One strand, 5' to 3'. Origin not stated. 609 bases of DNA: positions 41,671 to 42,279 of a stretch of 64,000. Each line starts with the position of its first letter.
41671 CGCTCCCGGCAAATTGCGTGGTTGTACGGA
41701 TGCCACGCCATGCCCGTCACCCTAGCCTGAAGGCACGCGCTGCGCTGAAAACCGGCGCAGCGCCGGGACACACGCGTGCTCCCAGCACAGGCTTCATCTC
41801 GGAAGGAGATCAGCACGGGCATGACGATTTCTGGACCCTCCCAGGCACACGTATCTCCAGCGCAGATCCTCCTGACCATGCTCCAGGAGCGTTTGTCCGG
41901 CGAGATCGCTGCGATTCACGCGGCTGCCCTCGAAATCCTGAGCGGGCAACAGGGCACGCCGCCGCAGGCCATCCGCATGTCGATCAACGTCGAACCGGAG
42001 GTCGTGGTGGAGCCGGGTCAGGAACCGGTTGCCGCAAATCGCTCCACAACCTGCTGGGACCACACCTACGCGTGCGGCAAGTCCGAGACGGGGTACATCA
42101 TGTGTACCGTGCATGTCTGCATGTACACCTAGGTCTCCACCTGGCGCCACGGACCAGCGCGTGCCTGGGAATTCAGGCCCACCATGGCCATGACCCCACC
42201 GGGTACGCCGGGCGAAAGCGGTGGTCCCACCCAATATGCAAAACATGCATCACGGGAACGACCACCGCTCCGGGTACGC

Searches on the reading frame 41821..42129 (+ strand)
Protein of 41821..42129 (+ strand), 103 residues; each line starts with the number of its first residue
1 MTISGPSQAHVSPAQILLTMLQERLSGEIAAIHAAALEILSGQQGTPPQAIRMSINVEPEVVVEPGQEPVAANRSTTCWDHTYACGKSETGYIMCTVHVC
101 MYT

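Call 54: search_protein_families(library=pfam, max_evalue=0.01, proteins=[window:41821-42129:+])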
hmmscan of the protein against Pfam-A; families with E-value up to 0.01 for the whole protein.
seq(103 aa): 0 families

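Call 55: search_protein_families(library=ncbifam, max_evalue=1, proteins=[window:41821-42129:+])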
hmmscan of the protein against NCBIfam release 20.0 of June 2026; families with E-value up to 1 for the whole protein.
window:41821-42129:+ (103 aa): 0 families

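Call 61: find_homologous_proteins(query=window:41821-42129:+, max_evalue=0.001)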
Query window:41821-42129:+ (103 aa): 24 proteins with E <= 0.001 among 26 candidates.
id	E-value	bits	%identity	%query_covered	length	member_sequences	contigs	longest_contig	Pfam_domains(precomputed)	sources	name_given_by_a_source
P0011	1.8e-50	187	85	100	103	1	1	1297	-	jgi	jgi:hypothetical protein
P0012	1.9e-48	181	99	82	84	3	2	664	-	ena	-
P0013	2.8e-47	177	77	100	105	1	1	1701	-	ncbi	-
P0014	5.9e-47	176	76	100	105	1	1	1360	-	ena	-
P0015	4.6e-46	173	76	100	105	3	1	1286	-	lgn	-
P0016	5.4e-46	173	74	100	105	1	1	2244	-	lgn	-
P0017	1.3e-45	172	76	100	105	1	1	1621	-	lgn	-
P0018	2.4e-45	171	74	100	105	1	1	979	-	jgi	jgi:hypothetical protein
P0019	3.8e-45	170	77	100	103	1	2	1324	-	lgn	-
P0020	2.1e-44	168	76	100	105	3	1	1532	-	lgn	-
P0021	1.9e-43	165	73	100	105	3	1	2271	-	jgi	jgi:hypothetical protein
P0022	2.4e-43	164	74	100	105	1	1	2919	-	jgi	jgi:hypothetical protein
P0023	3.0e-42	161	85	82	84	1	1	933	-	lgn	-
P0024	3.2e-41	157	71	100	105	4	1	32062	-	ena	-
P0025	9.5e-40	153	71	100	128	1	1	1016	-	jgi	jgi:hypothetical protein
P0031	1.7e-36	142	67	94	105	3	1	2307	-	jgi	jgi:hypothetical protein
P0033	1.3e-32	130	60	98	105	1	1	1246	-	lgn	-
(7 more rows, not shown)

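Call 62: find_encoding_contigs(protein=P0024, flank=6000, max_places=2)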
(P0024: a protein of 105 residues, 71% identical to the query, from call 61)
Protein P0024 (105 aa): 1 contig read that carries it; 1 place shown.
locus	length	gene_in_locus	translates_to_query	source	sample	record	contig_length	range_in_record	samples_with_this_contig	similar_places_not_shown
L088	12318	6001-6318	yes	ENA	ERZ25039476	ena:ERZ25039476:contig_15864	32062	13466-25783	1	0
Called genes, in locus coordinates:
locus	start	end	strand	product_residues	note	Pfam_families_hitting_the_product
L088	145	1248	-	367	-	-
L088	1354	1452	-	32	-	-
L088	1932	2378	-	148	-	PF07366:SnoaL (weak), PF12680:SnoaL_2 (weak)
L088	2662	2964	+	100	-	PF13340:DUF4096 (weak)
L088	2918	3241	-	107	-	PF00196:GerE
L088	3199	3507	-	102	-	-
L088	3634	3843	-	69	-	PF13424:TPR_12 (weak), PF13374:TPR_10 (weak), PF00515:TPR_1 (weak), PF07719:TPR_2 (weak)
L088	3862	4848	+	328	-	-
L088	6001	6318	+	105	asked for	-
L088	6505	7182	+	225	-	PF00702:Hydrolase, PF13419:HAD_2, PF13242:Hydrolase_like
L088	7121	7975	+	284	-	PF00561:Abhydrolase_1, PF12697:Abhydrolase_6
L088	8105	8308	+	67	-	-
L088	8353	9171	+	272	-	PF00775:Dioxygenase_C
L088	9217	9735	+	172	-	PF13384:HTH_23, PF13518:HTH_28, PF13551:HTH_29, PF13565:HTH_32 (weak)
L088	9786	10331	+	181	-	PF13358:DDE_3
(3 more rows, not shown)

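Call 63: find_encoding_contigs(protein=P0033, flank=2000, max_places=2)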
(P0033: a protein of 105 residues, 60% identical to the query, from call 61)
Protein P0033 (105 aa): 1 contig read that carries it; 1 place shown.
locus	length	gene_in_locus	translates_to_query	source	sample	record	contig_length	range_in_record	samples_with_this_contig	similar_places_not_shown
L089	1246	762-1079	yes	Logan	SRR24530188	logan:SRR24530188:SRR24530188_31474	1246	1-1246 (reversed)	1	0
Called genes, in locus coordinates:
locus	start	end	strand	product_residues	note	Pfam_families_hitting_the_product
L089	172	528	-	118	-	-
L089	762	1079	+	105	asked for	-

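Call 64: find_encoding_contigs(protein=P0031, flank=2500, max_places=2)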
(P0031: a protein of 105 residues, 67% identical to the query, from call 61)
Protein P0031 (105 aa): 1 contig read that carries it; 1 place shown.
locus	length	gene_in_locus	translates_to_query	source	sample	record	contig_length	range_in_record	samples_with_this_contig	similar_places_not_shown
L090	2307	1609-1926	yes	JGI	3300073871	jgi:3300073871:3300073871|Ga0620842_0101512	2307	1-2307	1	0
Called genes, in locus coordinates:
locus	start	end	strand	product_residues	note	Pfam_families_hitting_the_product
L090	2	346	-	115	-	?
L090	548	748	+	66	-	-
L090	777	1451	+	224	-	PF28474:DUF8412, PF13376:OmdA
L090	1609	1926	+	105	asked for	-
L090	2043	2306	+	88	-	?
